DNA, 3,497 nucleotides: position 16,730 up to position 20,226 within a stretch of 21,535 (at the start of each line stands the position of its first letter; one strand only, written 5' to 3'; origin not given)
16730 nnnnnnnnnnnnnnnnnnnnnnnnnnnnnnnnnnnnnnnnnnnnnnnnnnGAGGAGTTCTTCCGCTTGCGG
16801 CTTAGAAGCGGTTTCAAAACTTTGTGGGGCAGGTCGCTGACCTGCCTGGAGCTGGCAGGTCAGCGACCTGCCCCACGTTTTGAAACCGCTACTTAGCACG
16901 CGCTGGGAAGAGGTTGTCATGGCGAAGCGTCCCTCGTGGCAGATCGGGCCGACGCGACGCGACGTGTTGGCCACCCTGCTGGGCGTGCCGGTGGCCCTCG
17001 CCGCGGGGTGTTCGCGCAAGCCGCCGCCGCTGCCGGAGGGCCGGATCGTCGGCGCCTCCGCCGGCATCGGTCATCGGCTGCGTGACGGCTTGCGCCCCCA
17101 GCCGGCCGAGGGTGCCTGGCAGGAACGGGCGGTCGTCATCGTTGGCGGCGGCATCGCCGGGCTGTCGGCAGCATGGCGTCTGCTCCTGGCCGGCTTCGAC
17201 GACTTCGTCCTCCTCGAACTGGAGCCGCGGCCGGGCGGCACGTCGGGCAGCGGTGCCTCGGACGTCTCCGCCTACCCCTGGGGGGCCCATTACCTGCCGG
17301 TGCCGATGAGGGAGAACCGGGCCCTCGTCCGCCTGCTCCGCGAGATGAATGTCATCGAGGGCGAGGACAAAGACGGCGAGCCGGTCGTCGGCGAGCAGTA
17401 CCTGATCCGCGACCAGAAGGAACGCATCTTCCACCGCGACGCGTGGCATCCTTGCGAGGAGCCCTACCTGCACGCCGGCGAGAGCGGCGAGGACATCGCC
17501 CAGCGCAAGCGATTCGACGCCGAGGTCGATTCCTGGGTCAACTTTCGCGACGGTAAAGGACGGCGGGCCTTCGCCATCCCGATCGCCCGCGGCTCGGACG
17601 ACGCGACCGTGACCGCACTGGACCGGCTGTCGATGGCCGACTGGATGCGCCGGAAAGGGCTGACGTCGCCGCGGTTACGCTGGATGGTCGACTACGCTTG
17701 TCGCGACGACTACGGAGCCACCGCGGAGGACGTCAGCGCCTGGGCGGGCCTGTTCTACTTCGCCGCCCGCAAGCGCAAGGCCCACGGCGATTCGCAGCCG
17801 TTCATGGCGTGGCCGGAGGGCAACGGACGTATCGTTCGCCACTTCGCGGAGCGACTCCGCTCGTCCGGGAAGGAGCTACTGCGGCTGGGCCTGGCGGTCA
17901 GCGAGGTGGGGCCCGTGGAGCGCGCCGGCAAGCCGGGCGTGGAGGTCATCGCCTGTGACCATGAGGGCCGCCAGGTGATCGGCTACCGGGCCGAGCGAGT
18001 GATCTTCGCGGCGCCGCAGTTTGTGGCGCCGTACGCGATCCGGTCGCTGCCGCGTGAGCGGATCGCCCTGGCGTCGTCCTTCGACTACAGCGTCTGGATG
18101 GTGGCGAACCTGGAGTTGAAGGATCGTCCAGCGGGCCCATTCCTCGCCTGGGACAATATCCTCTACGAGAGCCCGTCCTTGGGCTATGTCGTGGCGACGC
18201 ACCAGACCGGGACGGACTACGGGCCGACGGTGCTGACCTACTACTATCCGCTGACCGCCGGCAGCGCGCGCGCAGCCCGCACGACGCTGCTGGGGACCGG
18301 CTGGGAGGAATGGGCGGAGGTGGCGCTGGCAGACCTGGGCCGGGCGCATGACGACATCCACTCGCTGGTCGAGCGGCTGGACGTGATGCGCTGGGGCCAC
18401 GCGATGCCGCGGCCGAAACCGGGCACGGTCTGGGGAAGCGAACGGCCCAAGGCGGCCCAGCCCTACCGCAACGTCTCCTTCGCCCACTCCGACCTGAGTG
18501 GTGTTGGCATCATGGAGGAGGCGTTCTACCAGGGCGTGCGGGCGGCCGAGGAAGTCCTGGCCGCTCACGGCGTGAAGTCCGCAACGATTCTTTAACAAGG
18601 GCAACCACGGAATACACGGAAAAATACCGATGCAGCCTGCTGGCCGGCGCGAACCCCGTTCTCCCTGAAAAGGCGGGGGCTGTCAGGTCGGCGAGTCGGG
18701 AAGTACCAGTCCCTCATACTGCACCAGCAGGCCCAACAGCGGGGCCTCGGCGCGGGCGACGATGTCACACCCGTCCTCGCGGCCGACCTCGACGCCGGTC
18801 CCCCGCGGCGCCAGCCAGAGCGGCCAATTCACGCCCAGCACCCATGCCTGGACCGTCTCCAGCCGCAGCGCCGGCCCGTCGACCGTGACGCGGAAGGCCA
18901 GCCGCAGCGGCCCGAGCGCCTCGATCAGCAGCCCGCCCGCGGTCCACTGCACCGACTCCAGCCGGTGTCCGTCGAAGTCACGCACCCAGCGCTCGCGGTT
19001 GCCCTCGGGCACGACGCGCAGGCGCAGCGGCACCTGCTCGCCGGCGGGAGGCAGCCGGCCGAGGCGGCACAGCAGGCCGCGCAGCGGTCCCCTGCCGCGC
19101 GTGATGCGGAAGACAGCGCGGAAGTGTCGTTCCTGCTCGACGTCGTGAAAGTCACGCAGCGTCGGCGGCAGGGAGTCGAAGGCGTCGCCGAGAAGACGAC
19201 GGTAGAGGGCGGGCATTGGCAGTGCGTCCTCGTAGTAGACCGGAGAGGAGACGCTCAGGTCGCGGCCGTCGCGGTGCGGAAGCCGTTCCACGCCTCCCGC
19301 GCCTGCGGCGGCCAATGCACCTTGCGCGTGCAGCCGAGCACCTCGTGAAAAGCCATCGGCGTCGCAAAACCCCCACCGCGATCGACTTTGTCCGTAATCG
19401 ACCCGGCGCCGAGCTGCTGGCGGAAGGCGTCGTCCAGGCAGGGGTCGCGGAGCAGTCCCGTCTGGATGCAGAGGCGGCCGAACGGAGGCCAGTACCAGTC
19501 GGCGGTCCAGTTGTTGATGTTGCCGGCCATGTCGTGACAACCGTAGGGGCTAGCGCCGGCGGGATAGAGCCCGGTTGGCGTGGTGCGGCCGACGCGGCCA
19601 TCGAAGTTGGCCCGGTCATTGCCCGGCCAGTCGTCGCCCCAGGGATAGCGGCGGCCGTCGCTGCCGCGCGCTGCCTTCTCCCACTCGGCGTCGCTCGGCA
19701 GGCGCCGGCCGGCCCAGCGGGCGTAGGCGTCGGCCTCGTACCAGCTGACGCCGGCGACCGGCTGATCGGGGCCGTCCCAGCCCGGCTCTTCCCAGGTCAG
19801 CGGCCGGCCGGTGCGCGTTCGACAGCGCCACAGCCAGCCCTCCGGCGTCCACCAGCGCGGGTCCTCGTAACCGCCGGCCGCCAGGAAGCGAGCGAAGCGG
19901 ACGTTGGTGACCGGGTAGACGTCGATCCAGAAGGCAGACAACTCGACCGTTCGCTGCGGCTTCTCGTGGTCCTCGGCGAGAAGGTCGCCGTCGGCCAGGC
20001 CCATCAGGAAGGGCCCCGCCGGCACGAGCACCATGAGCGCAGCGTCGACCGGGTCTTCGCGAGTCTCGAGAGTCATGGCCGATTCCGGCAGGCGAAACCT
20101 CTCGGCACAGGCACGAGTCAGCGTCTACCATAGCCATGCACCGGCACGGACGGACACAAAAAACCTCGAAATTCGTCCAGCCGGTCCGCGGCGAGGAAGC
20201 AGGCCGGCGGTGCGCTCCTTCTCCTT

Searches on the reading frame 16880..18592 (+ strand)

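Call 64: search_protein_families(library=pfam, proteins=[window:16880-18592:+], max_evalue=0.0001)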
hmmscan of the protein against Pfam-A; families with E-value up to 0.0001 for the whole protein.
window:16880-18592:+ (571 aa): 3 families
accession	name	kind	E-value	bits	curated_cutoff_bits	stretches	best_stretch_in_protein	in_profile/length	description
PF01593.30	Amino_oxidase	-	4.9e-17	62.8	19.8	1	92-560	1-443/443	Flavin containing amine oxidoreductase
PF13450.12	NAD_binding_8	-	3.4e-11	43.7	21.9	1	87-155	1-67/68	NAD(P)-binding Rossmann-like domain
PF01266.30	DAO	-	6e-09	36.3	27.9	1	85-133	2-50/353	FAD dependent oxidoreductase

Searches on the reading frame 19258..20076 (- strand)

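Call 64: search_protein_families(library=pfam, proteins=[window:19258-20076:-], max_evalue=0.0001)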
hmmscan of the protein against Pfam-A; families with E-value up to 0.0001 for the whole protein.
window:19258-20076:- (273 aa): 1 family
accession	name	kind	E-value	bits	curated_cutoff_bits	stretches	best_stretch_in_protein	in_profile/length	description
PF03781.23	FGE-sulfatase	-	1.4e-56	192.5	23.3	1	14-269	4-254/255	Sulfatase-modifying factor enzyme 1-like domain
